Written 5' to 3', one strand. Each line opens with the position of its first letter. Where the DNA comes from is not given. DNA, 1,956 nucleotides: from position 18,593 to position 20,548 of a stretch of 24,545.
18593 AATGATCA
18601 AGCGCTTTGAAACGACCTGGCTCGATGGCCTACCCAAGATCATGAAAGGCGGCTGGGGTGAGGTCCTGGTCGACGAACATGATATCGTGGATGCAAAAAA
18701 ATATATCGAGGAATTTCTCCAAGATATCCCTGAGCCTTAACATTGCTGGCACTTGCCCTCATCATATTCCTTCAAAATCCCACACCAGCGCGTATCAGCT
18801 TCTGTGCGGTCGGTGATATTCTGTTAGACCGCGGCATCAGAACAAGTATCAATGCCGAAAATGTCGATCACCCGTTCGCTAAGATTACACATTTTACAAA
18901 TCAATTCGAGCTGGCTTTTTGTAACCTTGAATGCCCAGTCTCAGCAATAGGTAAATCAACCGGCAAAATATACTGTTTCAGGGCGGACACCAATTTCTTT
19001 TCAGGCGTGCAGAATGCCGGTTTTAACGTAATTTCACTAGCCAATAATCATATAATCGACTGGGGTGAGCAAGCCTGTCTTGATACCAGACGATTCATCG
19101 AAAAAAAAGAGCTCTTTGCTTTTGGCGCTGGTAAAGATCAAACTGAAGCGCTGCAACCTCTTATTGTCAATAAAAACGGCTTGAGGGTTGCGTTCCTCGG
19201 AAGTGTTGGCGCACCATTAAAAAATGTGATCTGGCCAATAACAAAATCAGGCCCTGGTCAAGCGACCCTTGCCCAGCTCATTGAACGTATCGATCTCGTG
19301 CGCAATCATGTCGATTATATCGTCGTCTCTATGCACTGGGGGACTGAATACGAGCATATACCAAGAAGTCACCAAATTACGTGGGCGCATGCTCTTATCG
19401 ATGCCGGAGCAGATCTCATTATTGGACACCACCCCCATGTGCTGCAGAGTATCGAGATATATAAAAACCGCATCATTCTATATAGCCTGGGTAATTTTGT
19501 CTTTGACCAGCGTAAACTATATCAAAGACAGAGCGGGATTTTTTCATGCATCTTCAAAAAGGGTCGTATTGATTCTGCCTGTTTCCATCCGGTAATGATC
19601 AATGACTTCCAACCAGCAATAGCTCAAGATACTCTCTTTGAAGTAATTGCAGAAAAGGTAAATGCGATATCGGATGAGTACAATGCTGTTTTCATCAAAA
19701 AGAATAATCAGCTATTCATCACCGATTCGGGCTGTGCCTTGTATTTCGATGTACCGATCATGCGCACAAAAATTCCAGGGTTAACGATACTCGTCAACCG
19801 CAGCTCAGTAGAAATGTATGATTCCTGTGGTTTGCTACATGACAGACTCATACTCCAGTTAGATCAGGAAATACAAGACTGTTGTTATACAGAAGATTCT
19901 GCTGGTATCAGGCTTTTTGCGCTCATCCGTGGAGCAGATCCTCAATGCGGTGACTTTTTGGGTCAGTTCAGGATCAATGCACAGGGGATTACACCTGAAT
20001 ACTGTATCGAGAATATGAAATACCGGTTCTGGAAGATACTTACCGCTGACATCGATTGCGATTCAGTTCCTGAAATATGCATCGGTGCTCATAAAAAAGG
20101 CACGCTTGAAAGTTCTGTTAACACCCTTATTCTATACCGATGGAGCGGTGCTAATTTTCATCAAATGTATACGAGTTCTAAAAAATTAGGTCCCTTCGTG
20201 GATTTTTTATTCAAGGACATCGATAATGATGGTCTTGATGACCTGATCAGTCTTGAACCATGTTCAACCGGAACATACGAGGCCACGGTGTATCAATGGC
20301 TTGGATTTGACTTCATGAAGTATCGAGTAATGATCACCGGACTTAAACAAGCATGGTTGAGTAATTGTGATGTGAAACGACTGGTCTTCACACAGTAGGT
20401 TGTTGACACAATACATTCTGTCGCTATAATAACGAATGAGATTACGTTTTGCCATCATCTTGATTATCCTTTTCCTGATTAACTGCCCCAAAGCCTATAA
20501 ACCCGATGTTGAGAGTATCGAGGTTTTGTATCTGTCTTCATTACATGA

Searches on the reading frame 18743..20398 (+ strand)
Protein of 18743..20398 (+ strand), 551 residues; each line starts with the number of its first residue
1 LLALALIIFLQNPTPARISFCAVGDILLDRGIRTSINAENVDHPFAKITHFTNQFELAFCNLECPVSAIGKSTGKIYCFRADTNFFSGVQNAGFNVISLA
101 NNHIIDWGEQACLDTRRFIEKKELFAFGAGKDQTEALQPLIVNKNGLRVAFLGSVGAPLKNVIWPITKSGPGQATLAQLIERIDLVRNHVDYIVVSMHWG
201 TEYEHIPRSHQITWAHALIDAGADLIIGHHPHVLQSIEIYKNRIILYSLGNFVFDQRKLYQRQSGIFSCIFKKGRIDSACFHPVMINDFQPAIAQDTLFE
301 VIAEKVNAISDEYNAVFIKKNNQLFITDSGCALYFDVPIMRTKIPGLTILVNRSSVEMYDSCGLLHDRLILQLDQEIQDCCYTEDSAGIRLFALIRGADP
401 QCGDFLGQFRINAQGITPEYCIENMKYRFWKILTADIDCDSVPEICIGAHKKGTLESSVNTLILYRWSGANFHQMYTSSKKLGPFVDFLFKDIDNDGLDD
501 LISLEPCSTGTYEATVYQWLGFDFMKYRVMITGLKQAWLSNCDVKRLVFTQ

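Call 3: search_protein_families(library=pfam, proteins=[window:18743-20398:+], max_evalue=0.01)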
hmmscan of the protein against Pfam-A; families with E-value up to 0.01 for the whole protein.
window:18743-20398:+ (551 aa): 2 families
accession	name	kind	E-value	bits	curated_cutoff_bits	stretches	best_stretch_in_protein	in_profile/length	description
PF09587.15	PGA_cap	-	6.3e-71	239.3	27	1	21-256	3-255/255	Bacterial capsule synthesis protein PGA_cap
PF13517.12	FG-GAP_3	-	0.002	19.1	26.9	0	436-502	1-60/61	FG-GAP-like repeat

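Call 4: search_protein_families(library=ncbifam, proteins=[window:18743-20398:+], max_evalue=0.01)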
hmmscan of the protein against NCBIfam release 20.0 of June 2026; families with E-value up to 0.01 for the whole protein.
window:18743-20398:+ (551 aa): 1 family
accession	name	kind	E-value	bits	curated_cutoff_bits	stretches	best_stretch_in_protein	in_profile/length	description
NF038314.1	epimerase_MslH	equivalog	6.4e-24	84.1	700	2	183-254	244-317/439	lasso peptide C-terminal Trp epimerase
